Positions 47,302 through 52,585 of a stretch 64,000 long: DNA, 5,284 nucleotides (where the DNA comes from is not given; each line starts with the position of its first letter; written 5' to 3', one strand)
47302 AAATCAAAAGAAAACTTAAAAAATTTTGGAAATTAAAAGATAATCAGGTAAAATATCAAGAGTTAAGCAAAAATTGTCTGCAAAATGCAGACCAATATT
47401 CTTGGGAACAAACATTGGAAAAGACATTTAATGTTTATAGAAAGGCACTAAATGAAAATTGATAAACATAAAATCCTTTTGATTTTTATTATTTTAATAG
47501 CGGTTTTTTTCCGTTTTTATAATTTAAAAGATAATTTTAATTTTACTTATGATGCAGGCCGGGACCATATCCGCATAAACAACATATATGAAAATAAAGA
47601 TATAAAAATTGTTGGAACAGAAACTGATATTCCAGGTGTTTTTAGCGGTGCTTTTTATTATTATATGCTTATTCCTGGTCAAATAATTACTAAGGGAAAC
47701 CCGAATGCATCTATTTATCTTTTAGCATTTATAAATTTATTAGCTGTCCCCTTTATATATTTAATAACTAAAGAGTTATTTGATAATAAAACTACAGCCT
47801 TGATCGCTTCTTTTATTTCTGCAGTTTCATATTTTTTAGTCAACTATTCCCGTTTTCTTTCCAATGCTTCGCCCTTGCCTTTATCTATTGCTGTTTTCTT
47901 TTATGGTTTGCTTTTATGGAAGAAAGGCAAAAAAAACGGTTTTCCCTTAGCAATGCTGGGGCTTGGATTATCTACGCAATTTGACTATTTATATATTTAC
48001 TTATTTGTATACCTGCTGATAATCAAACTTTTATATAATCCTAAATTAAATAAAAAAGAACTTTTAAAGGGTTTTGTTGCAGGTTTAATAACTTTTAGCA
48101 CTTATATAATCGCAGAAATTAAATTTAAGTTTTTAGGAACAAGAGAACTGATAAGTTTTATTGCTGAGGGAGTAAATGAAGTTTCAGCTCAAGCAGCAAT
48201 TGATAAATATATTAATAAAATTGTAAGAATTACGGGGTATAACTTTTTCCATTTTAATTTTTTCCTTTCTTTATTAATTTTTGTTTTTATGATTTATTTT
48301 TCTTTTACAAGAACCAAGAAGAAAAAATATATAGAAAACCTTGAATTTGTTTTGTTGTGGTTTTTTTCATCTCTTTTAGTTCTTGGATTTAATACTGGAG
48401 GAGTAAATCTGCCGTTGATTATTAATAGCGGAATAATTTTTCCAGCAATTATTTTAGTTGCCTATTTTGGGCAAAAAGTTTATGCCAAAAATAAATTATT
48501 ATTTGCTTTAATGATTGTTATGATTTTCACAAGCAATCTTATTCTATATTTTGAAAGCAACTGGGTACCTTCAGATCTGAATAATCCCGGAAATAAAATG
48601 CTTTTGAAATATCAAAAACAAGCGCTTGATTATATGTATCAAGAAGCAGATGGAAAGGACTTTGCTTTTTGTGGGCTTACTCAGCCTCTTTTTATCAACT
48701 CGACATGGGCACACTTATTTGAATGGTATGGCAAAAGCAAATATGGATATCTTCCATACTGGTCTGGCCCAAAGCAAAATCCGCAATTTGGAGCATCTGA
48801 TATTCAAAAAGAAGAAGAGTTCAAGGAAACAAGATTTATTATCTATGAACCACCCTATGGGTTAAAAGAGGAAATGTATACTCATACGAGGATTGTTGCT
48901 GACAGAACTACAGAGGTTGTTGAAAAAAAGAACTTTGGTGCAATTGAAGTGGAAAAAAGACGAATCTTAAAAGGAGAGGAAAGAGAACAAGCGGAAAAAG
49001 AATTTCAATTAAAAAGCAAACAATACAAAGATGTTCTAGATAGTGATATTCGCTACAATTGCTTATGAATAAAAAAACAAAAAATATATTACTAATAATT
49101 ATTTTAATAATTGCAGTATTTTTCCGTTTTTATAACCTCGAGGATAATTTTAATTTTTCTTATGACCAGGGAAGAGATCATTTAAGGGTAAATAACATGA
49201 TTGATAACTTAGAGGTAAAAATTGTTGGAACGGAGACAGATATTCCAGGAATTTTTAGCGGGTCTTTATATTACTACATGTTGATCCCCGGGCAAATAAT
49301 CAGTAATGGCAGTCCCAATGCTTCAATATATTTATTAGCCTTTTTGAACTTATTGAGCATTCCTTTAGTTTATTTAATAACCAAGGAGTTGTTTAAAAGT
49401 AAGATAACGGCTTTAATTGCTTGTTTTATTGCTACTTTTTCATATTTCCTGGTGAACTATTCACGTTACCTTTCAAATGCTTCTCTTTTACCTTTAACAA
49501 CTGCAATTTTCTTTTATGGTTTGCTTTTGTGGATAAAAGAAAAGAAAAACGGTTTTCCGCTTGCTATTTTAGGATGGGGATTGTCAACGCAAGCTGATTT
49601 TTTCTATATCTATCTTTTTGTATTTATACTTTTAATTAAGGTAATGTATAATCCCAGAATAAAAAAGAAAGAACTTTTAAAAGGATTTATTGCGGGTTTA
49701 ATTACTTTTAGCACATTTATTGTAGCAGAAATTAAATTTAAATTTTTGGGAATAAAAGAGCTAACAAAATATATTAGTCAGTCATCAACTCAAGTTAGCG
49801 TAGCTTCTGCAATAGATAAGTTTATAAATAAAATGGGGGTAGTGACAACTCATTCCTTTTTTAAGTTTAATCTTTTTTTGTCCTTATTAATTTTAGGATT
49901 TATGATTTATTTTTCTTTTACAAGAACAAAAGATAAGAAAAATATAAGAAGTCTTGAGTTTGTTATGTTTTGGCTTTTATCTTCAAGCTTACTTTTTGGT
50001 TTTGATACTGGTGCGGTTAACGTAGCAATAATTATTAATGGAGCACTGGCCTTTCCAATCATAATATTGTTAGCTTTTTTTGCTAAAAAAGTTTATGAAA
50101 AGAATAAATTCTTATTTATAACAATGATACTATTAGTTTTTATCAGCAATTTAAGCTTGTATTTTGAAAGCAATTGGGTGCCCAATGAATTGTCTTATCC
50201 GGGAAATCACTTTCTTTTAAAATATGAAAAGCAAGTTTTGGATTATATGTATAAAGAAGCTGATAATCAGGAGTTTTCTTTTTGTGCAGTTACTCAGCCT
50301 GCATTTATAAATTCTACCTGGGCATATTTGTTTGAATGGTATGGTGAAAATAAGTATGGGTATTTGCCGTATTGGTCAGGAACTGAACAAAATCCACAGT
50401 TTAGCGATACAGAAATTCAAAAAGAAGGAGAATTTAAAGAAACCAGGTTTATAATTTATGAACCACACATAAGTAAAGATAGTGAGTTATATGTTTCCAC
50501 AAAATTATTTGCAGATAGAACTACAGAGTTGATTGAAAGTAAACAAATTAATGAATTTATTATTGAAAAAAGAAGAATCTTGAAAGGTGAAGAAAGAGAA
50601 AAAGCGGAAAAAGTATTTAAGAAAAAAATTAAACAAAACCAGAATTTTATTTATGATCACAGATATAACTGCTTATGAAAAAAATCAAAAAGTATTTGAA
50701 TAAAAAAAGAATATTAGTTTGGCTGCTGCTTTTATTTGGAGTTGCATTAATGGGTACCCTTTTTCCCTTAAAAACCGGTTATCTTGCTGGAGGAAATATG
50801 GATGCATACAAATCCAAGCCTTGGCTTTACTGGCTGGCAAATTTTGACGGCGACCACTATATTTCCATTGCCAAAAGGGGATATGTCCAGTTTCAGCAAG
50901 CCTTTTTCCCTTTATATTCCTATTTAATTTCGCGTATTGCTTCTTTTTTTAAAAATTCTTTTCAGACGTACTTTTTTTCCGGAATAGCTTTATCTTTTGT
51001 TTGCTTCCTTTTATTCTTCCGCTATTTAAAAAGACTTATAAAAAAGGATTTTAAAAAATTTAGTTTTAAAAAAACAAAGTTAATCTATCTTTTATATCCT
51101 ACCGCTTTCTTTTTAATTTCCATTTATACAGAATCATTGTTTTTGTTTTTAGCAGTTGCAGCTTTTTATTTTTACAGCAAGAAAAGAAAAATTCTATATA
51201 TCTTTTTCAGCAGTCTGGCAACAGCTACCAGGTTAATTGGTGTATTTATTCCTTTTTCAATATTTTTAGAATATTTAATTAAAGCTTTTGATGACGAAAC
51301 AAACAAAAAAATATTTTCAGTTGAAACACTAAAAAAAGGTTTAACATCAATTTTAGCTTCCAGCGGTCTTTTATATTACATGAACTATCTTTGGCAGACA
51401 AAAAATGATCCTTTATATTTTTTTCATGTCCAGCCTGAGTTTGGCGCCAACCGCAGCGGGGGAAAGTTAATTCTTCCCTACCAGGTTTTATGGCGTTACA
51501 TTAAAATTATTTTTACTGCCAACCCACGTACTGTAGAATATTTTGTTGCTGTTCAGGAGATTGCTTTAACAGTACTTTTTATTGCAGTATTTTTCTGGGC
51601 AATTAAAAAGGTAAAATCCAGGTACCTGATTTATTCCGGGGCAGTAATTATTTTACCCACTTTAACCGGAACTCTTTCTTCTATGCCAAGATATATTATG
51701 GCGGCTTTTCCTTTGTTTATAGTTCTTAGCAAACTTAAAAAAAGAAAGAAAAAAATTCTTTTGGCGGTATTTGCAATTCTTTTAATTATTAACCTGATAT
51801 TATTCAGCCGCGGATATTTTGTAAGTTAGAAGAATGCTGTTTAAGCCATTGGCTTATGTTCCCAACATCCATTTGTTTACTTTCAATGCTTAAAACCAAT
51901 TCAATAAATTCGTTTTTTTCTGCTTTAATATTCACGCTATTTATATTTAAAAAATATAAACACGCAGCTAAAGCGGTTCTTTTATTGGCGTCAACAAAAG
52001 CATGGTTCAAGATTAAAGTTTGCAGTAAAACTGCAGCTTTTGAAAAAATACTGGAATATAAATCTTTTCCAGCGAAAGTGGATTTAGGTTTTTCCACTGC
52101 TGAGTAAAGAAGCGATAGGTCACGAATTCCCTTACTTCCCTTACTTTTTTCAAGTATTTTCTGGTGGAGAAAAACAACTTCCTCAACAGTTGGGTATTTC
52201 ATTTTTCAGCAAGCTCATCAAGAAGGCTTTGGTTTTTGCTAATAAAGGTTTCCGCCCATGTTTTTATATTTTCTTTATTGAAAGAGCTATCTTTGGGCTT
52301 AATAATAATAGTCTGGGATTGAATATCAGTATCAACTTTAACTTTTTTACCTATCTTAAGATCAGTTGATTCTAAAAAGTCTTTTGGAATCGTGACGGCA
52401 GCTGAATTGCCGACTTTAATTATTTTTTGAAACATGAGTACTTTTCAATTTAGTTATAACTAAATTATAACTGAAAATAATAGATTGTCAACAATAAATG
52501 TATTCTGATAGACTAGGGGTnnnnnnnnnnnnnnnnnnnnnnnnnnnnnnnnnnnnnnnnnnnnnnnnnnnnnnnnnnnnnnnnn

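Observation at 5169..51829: Roughly 47-kb plus-strand locus for extracytoplasmic glycosylation with about 20 GT-C-type membrane enzymes from several families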

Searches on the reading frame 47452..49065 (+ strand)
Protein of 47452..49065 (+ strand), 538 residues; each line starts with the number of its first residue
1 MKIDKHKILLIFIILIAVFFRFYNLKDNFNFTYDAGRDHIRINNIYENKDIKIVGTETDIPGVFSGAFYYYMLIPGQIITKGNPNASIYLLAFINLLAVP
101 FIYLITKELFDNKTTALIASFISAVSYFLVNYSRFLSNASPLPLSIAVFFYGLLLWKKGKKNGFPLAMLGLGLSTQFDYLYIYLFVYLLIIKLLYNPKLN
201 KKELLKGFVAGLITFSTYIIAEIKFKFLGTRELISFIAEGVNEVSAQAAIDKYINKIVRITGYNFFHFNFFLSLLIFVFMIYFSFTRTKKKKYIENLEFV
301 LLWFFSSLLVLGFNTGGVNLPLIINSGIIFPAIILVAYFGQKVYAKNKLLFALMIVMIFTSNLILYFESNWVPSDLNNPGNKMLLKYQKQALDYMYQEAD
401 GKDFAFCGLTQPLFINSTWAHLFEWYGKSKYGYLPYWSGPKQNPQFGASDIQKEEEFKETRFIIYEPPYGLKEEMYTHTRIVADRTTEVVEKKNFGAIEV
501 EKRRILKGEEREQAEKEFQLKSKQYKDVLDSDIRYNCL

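Call 6: search_protein_families(library=pfam, proteins=[window:47452-49065:+], max_evalue=0.01)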
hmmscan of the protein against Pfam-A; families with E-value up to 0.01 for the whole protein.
window:47452-49065:+ (538 aa): 2 families
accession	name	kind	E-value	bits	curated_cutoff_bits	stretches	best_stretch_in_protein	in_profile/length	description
PF13231.12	PMT_2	-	1.1e-09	39.1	26.1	1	82-219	18-158/160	Dolichyl-phosphate-mannose-protein mannosyltransferase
PF02366.24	PMT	-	2.3e-05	24.6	22.7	1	91-206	89-212/245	Dolichyl-phosphate-mannose-protein mannosyltransferase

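Call 23: search_solved_structures(query=A2, max_evalue=1)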
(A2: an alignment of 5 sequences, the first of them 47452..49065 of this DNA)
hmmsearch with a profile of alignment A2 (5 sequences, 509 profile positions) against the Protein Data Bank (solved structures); distinct sequences matched with E-value up to 1: 1.
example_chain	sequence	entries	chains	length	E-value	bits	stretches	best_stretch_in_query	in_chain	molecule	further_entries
5k7v_A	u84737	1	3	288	0.0082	18.3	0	353-415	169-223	Designed protein HR00C3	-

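Call 24: search_protein_families(library=ncbifam, proteins=[window:47452-49065:+], max_evalue=0.1)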
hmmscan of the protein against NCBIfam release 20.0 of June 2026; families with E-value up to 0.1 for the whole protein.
window:47452-49065:+ (538 aa): 2 families
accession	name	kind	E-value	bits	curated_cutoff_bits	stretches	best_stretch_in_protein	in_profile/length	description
TIGR04154.1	archaeo_STT3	subfamily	0.027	12.8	450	1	81-129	92-140/831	oligosaccharyl transferase, archaeosortase A system-associated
NF008492.1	PRK11403.1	exception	0.048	13.7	130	0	270-343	35-108/112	inner membrane protein YiaB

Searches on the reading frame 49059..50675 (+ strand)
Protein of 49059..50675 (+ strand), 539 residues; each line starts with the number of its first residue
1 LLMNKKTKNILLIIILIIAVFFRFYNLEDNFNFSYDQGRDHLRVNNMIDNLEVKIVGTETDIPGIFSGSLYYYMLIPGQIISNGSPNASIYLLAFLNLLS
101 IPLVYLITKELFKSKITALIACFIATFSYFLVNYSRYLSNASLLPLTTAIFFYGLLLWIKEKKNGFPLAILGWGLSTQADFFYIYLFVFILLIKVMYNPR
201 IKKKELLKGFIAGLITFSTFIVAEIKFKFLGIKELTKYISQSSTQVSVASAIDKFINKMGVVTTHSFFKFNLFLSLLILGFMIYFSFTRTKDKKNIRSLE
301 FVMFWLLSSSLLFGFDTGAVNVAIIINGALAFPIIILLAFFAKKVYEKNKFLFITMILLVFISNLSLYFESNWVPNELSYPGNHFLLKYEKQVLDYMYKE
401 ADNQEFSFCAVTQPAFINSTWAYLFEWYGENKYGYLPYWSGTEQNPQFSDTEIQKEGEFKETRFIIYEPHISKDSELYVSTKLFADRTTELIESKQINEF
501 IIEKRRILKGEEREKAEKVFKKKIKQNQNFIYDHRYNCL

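Call 6: search_protein_families(library=pfam, proteins=[window:49059-50675:+], max_evalue=0.01)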
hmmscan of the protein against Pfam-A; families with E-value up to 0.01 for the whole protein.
window:49059-50675:+ (539 aa): 4 families
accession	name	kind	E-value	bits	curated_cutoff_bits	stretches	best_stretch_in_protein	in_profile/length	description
PF13231.12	PMT_2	-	2.5e-08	34.8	26.1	1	84-221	18-158/160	Dolichyl-phosphate-mannose-protein mannosyltransferase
PF02366.24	PMT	-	0.00022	21.3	22.7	1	93-208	89-212/245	Dolichyl-phosphate-mannose-protein mannosyltransferase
PF14897.12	EpsG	-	0.0017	18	30.1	1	90-366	65-312/326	EpsG family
PF01757.29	Acyl_transf_3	-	0.0047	16.5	31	1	5-245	74-281/326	Acyltransferase domain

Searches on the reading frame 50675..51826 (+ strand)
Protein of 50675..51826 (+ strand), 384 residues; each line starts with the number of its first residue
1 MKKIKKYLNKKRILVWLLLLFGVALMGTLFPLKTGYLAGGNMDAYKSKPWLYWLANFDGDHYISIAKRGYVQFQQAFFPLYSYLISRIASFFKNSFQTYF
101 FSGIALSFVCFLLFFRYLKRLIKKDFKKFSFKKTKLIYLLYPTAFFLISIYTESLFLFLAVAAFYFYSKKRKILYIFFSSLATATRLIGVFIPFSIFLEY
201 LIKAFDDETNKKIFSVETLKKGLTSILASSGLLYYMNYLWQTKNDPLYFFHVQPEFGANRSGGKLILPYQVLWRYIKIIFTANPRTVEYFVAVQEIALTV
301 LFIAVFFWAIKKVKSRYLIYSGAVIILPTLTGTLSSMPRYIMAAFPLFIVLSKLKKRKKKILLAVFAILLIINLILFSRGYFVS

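Call 6: search_protein_families(library=pfam, proteins=[window:50675-51826:+], max_evalue=0.01)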
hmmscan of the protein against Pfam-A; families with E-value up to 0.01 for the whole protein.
window:50675-51826:+ (384 aa): 2 families
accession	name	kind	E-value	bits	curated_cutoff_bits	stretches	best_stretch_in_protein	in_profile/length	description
PF04188.19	Mannosyl_trans2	-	1e-08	35.4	22.4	1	6-241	6-257/443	Mannosyltransferase (PIG-V)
PF18916.5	Lycopene_cyc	-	0.0031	18.5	27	1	150-213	3-65/92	Lycopene cyclase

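Call 24: search_protein_families(library=ncbifam, proteins=[window:50675-51826:+], max_evalue=0.1)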
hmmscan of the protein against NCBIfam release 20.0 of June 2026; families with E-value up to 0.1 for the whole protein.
window:50675-51826:+ (384 aa): 2 families
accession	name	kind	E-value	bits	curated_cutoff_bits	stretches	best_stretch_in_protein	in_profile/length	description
NF046093.1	AZOBR_p60025_fam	subfamily_domain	9.4e-08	31.6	150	1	80-203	96-214/232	AZOBR_p60025 family cell surface glycopolymer formation protein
TIGR04370.1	glyco_rpt_poly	subfamily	0.026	13.5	40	1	155-381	18-235/396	oligosaccharide repeat unit polymerase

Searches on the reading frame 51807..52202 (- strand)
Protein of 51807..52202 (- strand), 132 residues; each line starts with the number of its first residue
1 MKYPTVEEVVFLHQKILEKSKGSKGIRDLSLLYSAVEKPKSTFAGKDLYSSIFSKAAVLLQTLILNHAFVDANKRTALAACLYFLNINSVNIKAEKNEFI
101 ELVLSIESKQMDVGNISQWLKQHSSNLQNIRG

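Call 6: search_protein_families(library=pfam, proteins=[window:51807-52202:-], max_evalue=0.01)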
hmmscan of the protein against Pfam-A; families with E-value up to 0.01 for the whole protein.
window:51807-52202:- (132 aa): 1 family
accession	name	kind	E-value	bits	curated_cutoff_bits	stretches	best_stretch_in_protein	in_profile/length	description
PF02661.23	Fic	-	2.2e-15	57.7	24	1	5-85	3-93/93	Fic/DOC family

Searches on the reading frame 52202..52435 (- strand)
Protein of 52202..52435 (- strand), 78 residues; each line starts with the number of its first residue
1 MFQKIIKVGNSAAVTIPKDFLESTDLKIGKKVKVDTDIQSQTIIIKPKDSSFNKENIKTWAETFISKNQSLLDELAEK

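Call 85: search_protein_families(library=pfam, proteins=[window:52202-52435:-], max_evalue=0.01)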
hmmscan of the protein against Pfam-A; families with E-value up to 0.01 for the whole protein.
window:52202-52435:- (78 aa): 2 families
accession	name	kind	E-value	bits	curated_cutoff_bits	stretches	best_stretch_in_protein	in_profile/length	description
PF04014.23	MazE_antitoxin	-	2.7e-10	40.5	24.7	1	6-50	2-45/48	Antidote-toxin recognition MazE, bacterial antitoxin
PF09853.14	DUF2080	-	0.0019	18.3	21.5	1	4-21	21-38/50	Putative transposon-encoded protein (DUF2080)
